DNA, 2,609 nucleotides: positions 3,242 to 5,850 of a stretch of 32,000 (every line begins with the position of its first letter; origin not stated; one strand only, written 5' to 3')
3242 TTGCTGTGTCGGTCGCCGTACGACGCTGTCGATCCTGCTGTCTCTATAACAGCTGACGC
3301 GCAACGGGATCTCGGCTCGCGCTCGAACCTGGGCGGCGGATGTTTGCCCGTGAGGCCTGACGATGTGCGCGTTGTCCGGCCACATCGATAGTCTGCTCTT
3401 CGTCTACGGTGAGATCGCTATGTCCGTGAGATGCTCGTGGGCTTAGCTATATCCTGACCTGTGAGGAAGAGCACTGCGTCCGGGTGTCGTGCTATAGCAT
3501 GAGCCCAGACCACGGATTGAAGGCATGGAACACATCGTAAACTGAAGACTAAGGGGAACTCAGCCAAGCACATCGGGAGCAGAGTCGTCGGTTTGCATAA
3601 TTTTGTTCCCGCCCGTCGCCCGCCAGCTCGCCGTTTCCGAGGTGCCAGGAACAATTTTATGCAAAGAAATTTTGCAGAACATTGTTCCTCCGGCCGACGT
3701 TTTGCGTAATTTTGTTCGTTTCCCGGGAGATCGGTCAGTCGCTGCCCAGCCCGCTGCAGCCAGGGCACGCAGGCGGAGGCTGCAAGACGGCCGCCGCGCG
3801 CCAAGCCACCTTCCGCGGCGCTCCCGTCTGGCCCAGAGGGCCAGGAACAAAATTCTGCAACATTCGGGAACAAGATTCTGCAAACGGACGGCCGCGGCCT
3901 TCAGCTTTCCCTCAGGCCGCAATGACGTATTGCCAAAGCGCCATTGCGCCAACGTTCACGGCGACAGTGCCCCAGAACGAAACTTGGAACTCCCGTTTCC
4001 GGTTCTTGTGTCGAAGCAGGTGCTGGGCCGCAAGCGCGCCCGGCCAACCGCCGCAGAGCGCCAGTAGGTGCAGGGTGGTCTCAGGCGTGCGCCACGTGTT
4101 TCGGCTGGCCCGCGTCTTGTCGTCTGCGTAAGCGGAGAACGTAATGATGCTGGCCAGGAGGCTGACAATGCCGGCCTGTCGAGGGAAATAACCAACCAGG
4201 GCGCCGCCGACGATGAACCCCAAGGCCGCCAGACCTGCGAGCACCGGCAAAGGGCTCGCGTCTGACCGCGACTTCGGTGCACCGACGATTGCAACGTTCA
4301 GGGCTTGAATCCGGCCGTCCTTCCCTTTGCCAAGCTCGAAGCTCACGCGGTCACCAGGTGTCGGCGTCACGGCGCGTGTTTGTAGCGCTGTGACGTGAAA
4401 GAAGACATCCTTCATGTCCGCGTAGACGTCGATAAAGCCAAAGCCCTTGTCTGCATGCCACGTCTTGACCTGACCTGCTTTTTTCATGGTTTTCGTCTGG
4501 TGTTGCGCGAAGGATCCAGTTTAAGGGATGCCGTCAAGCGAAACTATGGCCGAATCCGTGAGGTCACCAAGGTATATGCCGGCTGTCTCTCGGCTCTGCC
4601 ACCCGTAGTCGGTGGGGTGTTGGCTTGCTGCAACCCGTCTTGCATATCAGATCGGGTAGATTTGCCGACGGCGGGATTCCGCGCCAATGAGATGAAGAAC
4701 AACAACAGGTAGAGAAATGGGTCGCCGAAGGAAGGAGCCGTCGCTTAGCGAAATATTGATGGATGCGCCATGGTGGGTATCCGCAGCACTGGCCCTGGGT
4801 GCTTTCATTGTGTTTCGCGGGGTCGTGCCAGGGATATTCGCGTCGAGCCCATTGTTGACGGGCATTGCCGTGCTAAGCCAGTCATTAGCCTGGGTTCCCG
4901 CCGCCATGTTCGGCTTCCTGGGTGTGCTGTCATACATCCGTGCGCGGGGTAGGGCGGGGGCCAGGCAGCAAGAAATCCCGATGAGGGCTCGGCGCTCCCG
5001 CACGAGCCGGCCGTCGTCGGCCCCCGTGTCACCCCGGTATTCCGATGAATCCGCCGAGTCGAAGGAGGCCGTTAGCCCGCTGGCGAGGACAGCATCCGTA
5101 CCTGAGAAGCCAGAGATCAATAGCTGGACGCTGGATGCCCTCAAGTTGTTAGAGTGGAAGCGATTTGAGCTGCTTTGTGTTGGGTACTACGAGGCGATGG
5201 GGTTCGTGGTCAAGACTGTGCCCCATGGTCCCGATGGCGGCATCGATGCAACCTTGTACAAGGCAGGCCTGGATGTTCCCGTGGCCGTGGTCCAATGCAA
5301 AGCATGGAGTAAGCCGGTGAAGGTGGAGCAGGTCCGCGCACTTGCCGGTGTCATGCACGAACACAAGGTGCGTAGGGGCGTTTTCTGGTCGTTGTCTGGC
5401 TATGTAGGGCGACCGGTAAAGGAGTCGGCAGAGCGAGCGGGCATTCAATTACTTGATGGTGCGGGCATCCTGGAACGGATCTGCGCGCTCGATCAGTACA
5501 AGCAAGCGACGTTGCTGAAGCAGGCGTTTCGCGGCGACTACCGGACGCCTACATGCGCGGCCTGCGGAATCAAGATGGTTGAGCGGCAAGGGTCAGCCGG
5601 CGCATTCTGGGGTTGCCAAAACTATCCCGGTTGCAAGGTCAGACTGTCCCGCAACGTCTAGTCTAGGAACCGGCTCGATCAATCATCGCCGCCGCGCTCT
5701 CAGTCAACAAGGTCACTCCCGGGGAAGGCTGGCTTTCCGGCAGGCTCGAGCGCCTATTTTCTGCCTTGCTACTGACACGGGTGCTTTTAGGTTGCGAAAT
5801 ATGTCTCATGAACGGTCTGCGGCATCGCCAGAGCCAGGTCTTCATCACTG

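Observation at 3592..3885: Six-copy array of a ~19-bp site in a convergent intergenic gap, with a further copy 27 kb away next to a recombinase gene: possible mobile-element borders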

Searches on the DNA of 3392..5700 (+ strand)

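Call 14: search_dna_similar(query=window:3392-3911:+, collection=plasmids, mode=distant, max_rows=40, max_evalue=0.001)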
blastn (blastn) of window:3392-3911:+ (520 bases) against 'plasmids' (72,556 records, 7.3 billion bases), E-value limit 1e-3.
Records with a match: 11; places in all: 15; records where one place covers at least 80% of the query: 2.
Best place of each record, by identity: >=99% 2; 80-90% 6; 60-80% 3.
By first word of the organism name: Cupriavidus 10; Burkholderia 1.
By predicted mobility (MOB-suite, as given by PLSDB): conjugative 4; non-mobilizable 4; mobilizable 3.
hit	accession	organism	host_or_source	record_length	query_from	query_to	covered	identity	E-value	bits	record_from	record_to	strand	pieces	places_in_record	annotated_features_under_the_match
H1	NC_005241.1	Cupriavidus necator H16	-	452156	1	520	100%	100.0%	0e+0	939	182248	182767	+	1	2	none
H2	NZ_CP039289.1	Cupriavidus necator H16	single cell,sludge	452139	1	520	100%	100.0%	0e+0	939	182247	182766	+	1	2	none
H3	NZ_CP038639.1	Cupriavidus oxalaticus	whole organism,sewage sludge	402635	195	500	58%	84.4%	4e-53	323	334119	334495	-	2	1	none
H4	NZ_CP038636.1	Cupriavidus oxalaticus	whole organism,sewage sludge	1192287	193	499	58%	83.9%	1e-52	314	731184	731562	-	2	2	none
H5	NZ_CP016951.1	Cupriavidus taiwanensis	Mimosa,single cell,nodules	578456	195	516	42%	86.6%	3e-42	260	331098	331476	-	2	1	none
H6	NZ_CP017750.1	Cupriavidus sp. USMAA2-4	cell culture,Sungai Pinang, Penang, ...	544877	194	351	30%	83.6%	2e-38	167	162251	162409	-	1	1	none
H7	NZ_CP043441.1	Cupriavidus campinensis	cell culture,soil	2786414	195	350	30%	71.3%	2e-11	78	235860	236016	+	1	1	none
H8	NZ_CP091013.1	Burkholderia cenocepacia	-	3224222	195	324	25%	69.2%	1e-3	52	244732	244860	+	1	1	none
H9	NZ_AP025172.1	Cupriavidus sp. P-10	-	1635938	397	501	20%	79.6%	4e-15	91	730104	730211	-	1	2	none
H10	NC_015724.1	Cupriavidus necator N-1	soil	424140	439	494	11%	80.4%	1e-3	53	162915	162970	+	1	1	none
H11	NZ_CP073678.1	Cupriavidus sp. KK10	Isolate,A bacterial consortium from ...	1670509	439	494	11%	80.4%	1e-3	53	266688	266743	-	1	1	none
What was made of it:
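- Tried and rejected: No plasmid in PLSDB shares the left flank (call 14).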

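Call 15: get_annotated_region(hit=H1, flank=6000)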
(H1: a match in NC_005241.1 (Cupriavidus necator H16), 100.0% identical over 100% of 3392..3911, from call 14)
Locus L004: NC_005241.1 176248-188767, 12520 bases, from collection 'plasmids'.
description: Cupriavidus necator H16 megaplasmid pHG1, complete sequence
organism: Cupriavidus necator H16 (NCBI taxid 381666)
taxonomy: Bacteria; Pseudomonadota; Betaproteobacteria; Burkholderiales; Burkholderiaceae; Cupriavidus; Cupriavidus necator; Cupriavidus necator H16
host: -; source: -; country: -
typing (MOB-suite, as given by PLSDB): conjugative; replicon rep_cluster_120; relaxase MOBH,MOBP; mating-pair formation MPF_T
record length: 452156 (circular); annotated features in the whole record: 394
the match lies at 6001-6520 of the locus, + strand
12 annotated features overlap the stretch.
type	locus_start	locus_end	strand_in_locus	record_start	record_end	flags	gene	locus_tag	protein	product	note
CDS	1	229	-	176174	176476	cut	-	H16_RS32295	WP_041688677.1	hypothetical protein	-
CDS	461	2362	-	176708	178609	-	-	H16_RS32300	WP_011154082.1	ATP-dependent helicase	-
CDS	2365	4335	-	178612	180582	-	-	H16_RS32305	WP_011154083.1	AAA family ATPase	-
CDS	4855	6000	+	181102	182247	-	-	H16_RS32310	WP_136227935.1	hypothetical protein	-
CDS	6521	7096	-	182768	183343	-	-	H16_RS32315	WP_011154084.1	cold shock and DUF1294 domain-containing protein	-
CDS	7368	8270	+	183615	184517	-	-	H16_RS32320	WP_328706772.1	restriction endonuclease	GO:0009307 - DNA restriction-modification system [Evidence IEA]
CDS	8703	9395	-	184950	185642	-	-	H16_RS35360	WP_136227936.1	hypothetical protein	-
CDS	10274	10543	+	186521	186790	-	-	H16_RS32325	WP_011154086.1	type II toxin-antitoxin system ParD family antitoxin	GO:0051983 - regulation of chromosome segregation [Evidence IEA]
CDS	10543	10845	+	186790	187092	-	-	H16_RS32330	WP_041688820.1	type II toxin-antitoxin system RelE/ParE family toxin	GO:0030541 - plasmid partitioning [Evidence IEA]; GO:0051290 - protein heterotetramerization [Evidence IEA]; GO:0009432 ...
CDS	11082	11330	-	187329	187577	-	-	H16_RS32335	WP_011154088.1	hypothetical protein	-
CDS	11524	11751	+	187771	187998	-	-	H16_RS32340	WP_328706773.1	hypothetical protein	-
CDS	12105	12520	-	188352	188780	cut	-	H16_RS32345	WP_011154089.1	hypothetical protein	-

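Call 16: get_annotated_region(hit=H3, flank=6000)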
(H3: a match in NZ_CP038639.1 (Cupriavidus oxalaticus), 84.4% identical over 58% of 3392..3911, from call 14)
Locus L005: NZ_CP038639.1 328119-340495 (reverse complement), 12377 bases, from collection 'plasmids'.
description: Cupriavidus oxalaticus strain X32 plasmid unnamed4, complete sequence
organism: Cupriavidus oxalaticus (NCBI taxid 96344)
taxonomy: Bacteria; Pseudomonadota; Betaproteobacteria; Burkholderiales; Burkholderiaceae; Cupriavidus; Cupriavidus oxalaticus
host: -; source: whole organism,sewage sludge; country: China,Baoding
typing (MOB-suite, as given by PLSDB): conjugative; relaxase MOBH; mating-pair formation MPF_T
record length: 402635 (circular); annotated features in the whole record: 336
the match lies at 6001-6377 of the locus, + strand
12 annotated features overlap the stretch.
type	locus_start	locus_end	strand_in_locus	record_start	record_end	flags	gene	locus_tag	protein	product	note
CDS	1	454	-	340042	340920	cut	-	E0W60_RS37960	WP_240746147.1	hypothetical protein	-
CDS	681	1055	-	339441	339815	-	-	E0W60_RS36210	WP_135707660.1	PHA-granule associated protein 4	-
CDS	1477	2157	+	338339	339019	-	-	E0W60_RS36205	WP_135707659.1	metallophosphoesterase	-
CDS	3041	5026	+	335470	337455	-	-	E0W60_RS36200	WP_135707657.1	GSU2403 family nucleotidyltransferase fold protein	-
CDS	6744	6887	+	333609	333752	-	-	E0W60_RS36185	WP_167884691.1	hypothetical protein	-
CDS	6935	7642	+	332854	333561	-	-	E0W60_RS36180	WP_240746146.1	hypothetical protein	-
CDS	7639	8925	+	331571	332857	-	-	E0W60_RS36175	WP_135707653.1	hypothetical protein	-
CDS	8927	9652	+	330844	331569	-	-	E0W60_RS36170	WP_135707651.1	FkbM family methyltransferase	-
CDS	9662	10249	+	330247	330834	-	-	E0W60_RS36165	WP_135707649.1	hypothetical protein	-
CDS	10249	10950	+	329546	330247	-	-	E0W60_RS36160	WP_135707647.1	2OG-Fe(II) oxygenase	-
CDS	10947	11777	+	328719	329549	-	-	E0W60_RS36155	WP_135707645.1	aldo/keto reductase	-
CDS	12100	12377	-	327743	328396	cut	-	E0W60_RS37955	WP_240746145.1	hypothetical protein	-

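Call 17: get_annotated_region(hit=H5, flank=6000)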
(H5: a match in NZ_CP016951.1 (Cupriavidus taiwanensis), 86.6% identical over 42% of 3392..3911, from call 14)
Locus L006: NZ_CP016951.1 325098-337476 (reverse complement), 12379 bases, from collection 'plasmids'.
description: Cupriavidus taiwanensis strain SWF66294 plasmid unnamed, complete sequence
organism: Cupriavidus taiwanensis (NCBI taxid 164546)
taxonomy: Bacteria; Pseudomonadota; Betaproteobacteria; Burkholderiales; Burkholderiaceae; Cupriavidus; Cupriavidus taiwanensis
host: -; source: Mimosa,single cell,nodules; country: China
typing (MOB-suite, as given by PLSDB): conjugative; relaxase MOBH,MOBP; mating-pair formation MPF_T
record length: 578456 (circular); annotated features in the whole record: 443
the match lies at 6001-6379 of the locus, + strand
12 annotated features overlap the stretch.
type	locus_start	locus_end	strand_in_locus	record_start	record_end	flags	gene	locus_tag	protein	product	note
CDS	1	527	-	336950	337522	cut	-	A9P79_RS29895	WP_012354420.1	DUF2272 domain-containing protein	-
CDS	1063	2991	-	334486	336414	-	-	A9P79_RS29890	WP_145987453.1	hypothetical protein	-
CDS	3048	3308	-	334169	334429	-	-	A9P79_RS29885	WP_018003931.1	ABC-three component system middle component 6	-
CDS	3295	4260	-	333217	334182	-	-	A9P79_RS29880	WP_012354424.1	ABC-three component system protein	-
CDS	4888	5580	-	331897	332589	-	-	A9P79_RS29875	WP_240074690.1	hypothetical protein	-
CDS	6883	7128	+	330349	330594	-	-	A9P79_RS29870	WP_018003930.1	hypothetical protein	-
CDS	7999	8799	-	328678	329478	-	-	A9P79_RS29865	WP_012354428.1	YecA family protein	-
CDS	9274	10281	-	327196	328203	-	-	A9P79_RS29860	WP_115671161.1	alpha/beta fold hydrolase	-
CDS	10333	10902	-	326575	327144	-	-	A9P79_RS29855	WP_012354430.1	TetR/AcrR family transcriptional regulator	GO:0006355 - regulation of DNA-templated transcription [Evidence IEA]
CDS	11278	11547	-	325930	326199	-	-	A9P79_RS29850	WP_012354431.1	Txe/YoeB family addiction module toxin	GO:0008219 - cell death [Evidence IEA]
CDS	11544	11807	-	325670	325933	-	-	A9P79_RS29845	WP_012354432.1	type II toxin-antitoxin system prevent-host-death family antitoxin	GO:0008219 - cell death [Evidence IEA]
CDS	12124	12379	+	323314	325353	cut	-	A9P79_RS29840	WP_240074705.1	hypothetical protein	-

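Call 18: get_annotated_region(hit=H4, flank=6000)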
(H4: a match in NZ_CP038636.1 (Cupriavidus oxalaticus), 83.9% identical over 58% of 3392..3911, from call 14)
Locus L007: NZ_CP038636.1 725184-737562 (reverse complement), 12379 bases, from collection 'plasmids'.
description: Cupriavidus oxalaticus strain X32 plasmid unnamed1, complete sequence
organism: Cupriavidus oxalaticus (NCBI taxid 96344)
taxonomy: Bacteria; Pseudomonadota; Betaproteobacteria; Burkholderiales; Burkholderiaceae; Cupriavidus; Cupriavidus oxalaticus
host: -; source: whole organism,sewage sludge; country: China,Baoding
typing (MOB-suite, as given by PLSDB): mobilizable; relaxase MOBP,MOBP
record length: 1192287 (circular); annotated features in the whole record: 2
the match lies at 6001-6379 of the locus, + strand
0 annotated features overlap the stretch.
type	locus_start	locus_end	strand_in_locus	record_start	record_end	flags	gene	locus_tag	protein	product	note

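Call 19: get_annotated_region(hit=H6, flank=6000)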
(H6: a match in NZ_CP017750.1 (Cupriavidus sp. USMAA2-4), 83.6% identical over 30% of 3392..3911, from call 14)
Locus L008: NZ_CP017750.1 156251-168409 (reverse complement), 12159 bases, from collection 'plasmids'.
description: Cupriavidus sp. USMAA2-4 isolate pure plasmid unnamed1, complete sequence
organism: Cupriavidus sp. USMAA2-4 (NCBI taxid 876364)
taxonomy: Bacteria; Pseudomonadota; Betaproteobacteria; Burkholderiales; Burkholderiaceae; Cupriavidus; Cupriavidus sp. USMAA2-4
host: -; source: cell culture,Sungai Pinang, Penang, Malaysia; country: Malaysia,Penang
typing (MOB-suite, as given by PLSDB): mobilizable; relaxase MOBP
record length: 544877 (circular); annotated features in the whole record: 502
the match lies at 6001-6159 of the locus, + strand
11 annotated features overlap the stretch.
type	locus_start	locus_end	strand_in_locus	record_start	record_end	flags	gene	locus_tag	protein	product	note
CDS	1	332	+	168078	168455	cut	-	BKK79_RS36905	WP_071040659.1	type II toxin-antitoxin system RelE/ParE family toxin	-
CDS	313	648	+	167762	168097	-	-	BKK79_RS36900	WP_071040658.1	helix-turn-helix transcriptional regulator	-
CDS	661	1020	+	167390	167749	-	-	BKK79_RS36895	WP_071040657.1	transposase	-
CDS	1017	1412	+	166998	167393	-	-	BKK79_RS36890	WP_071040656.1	hypothetical protein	-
CDS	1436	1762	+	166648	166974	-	-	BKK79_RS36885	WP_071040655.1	hypothetical protein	-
CDS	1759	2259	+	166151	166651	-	-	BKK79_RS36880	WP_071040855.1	transposase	-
CDS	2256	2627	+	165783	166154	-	-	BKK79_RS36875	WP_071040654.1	hypothetical protein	-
CDS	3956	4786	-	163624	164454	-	-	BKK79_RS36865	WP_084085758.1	GIY-YIG nuclease family protein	-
CDS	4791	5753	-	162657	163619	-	-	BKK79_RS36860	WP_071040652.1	GIY-YIG nuclease family protein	-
CDS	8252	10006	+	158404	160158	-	-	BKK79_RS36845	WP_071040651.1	hypothetical protein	-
CDS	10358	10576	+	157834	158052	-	-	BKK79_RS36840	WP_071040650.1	helix-turn-helix domain-containing protein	-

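Call 20: get_annotated_region(hit=H7, flank=6000)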
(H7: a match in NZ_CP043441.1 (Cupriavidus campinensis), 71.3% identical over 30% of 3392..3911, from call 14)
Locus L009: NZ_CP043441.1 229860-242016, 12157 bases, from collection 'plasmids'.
description: Cupriavidus campinensis strain MJ1 plasmid unnamed1, complete sequence
organism: Cupriavidus campinensis (NCBI taxid 151783)
taxonomy: Bacteria; Pseudomonadota; Betaproteobacteria; Burkholderiales; Burkholderiaceae; Cupriavidus; Cupriavidus campinensis
host: -; source: cell culture,soil; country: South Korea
typing (MOB-suite, as given by PLSDB): mobilizable; relaxase MOBP
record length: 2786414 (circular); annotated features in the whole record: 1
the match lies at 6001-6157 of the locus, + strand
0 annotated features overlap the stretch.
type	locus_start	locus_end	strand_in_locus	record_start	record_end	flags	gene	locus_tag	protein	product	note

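Call 21: get_annotated_region(hit=H8, flank=6000)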
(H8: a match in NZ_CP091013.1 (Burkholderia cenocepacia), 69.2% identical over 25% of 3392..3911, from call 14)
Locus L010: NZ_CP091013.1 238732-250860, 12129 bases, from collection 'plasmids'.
description: Burkholderia cenocepacia strain CMCC(B)23006 plasmid unnamed1, complete sequence
organism: Burkholderia cenocepacia (NCBI taxid 95486)
taxonomy: Bacteria; Pseudomonadota; Betaproteobacteria; Burkholderiales; Burkholderiaceae; Burkholderia; Burkholderia cenocepacia
host: -; source: -; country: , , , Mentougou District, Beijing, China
typing (MOB-suite, as given by PLSDB): non-mobilizable
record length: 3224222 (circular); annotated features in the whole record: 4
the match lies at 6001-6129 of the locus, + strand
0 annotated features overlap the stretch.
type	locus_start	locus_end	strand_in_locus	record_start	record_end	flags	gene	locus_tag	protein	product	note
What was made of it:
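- No rep or par gene is adjacent in any locus (calls 15-21).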

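Call 37: get_annotated_region(hit=H10, flank=20000)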
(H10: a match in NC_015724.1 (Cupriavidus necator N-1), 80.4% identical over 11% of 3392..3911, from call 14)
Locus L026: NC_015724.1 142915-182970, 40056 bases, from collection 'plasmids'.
description: Cupriavidus necator N-1 plasmid pBB2, complete sequence
organism: Cupriavidus necator N-1 (NCBI taxid 1042878)
taxonomy: Bacteria; Pseudomonadota; Betaproteobacteria; Burkholderiales; Burkholderiaceae; Cupriavidus; Cupriavidus necator; Cupriavidus necator N-1
host: -; source: soil; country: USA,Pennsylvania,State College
typing (MOB-suite, as given by PLSDB): non-mobilizable; mating-pair formation MPF_T
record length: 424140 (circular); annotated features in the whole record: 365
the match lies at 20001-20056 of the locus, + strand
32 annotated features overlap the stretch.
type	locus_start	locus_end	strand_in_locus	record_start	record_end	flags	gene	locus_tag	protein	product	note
CDS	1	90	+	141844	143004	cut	-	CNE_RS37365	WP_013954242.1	acetyl-CoA C-acetyltransferase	-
CDS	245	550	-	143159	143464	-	-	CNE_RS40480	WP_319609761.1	YciI family protein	-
CDS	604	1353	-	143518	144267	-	-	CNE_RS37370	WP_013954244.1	IclR family transcriptional regulator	GO:0006355 - regulation of DNA-templated transcription [Evidence IEA]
CDS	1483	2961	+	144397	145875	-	-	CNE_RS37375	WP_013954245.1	aldehyde dehydrogenase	-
CDS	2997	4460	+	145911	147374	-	-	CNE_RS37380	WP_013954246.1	FAD-binding protein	-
CDS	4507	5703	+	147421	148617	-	-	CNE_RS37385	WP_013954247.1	ABC transporter substrate-binding protein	-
CDS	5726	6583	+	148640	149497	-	-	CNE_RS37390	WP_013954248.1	branched-chain amino acid ABC transporter permease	GO:0015803 - branched-chain amino acid transport [Evidence IEA]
CDS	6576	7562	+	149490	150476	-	-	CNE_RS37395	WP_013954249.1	branched-chain amino acid ABC transporter permease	GO:0015803 - branched-chain amino acid transport [Evidence IEA]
CDS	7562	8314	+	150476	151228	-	-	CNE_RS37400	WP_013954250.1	ABC transporter ATP-binding protein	-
CDS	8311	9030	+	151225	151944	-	-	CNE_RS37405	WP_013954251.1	ABC transporter ATP-binding protein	-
CDS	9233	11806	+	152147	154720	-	acnA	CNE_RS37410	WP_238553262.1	aconitate hydratase AcnA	GO:0006099 - tricarboxylic acid cycle [Evidence IEA]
CDS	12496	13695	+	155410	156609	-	-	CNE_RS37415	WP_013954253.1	CaiB/BaiF CoA-transferase family protein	-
CDS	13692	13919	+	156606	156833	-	-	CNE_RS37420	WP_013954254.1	hypothetical protein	-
CDS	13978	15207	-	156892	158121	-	-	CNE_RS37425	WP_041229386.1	tyrosine-type recombinase/integrase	GO:0015074 - DNA integration [Evidence IEA]; GO:0006310 - DNA recombination [Evidence IEA]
CDS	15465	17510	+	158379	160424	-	-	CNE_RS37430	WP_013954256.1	hypothetical protein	-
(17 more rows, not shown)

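Call 38: get_annotated_region(hit=H9, flank=20000)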
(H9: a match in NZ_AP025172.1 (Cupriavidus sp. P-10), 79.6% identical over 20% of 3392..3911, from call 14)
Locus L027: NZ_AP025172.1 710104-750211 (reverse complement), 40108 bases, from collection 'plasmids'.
description: Cupriavidus sp. P-10 plasmid pMTS1, complete sequence
organism: Cupriavidus sp. P-10 (NCBI taxid 2027911)
taxonomy: Bacteria; Pseudomonadota; Betaproteobacteria; Burkholderiales; Burkholderiaceae; Cupriavidus; Cupriavidus sp. P-10
host: -; source: -; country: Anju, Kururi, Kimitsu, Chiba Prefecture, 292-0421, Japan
typing (MOB-suite, as given by PLSDB): non-mobilizable
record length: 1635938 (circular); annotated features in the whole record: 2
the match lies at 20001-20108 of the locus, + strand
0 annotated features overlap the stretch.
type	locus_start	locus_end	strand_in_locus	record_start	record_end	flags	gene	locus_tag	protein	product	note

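Call 61: search_dna_similar(query=window:3892-5700:+, collection=plasmids, mode=distant, max_rows=15)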
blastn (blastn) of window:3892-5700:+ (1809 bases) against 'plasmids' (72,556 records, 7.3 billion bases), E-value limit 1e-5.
Records with a match: 18; places in all: 21; records where one place covers at least 80% of the query: 6.
Best place of each record, by identity: >=99% 2; 95-99% 1; 80-90% 5; 60-80% 10.
By first word of the organism name: Cupriavidus 10; Ralstonia 7; Paraburkholderia 1.
By predicted mobility (MOB-suite, as given by PLSDB): non-mobilizable 9; conjugative 6; mobilizable 3.
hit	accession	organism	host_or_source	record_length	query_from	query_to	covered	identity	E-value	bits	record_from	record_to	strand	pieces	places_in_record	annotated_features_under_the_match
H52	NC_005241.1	Cupriavidus necator H16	-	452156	1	1809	100%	100.0%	0e+0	3263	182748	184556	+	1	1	restriction endonuclease | cold shock and DUF1294 domain-containing protein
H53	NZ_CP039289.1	Cupriavidus necator H16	single cell,sludge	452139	1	1809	100%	100.0%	0e+0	3263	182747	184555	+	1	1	restriction endonuclease | cold shock and DUF1294 domain-containing protein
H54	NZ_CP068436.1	Cupriavidus necator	heavy metal containmented soil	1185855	19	1809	99%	87.9%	0e+0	2249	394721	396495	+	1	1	none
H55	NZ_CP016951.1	Cupriavidus taiwanensis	Mimosa,single cell,nodules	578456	1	1798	99%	84.9%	0e+0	2008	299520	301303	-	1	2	restriction endonuclease | cold shock and DUF1294 domain-containing protein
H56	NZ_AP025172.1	Cupriavidus sp. P-10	-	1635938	191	1808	89%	89.2%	0e+0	2122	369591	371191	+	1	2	none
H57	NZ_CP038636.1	Cupriavidus oxalaticus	whole organism,sewage sludge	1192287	3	1649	87%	88.7%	0e+0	2033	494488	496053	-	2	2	none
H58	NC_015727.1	Cupriavidus necator N-1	soil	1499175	1288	1809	29%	96.4%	0e+0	854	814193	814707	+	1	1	record has no annotation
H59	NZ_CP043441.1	Cupriavidus campinensis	cell culture,soil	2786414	12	597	32%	75.0%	2e-101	379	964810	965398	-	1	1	none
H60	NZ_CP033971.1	Cupriavidus pauculus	Homo sapiens,clinical isolate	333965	40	615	32%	71.1%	4e-72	281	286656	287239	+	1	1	cold shock and DUF1294 domain-containing protein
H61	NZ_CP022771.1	Ralstonia solanacearum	Solanum tuberosum,single cell,Potato ...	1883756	1225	1736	28%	72.5%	1e-72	283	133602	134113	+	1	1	none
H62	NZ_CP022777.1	Ralstonia solanacearum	Solanum tuberosum,single cell,Potato ...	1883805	1225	1736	28%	72.5%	1e-72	283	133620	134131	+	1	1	none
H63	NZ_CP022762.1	Ralstonia solanacearum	Solanum tuberosum,single cell,Potato ...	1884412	1225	1736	28%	72.5%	1e-72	283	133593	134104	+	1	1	none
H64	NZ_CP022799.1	Ralstonia solanacearum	Solanum tuberosum,single cell,Potato ...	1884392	1225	1736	28%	72.5%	1e-72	283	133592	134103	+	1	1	none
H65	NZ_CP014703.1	Ralstonia solanacearum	Solanum tuberosum,cell culture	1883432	1225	1736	28%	72.5%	1e-72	283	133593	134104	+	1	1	none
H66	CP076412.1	Ralstonia wenshanensis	soil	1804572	1231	1724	27%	72.5%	1e-71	279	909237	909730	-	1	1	restriction endonuclease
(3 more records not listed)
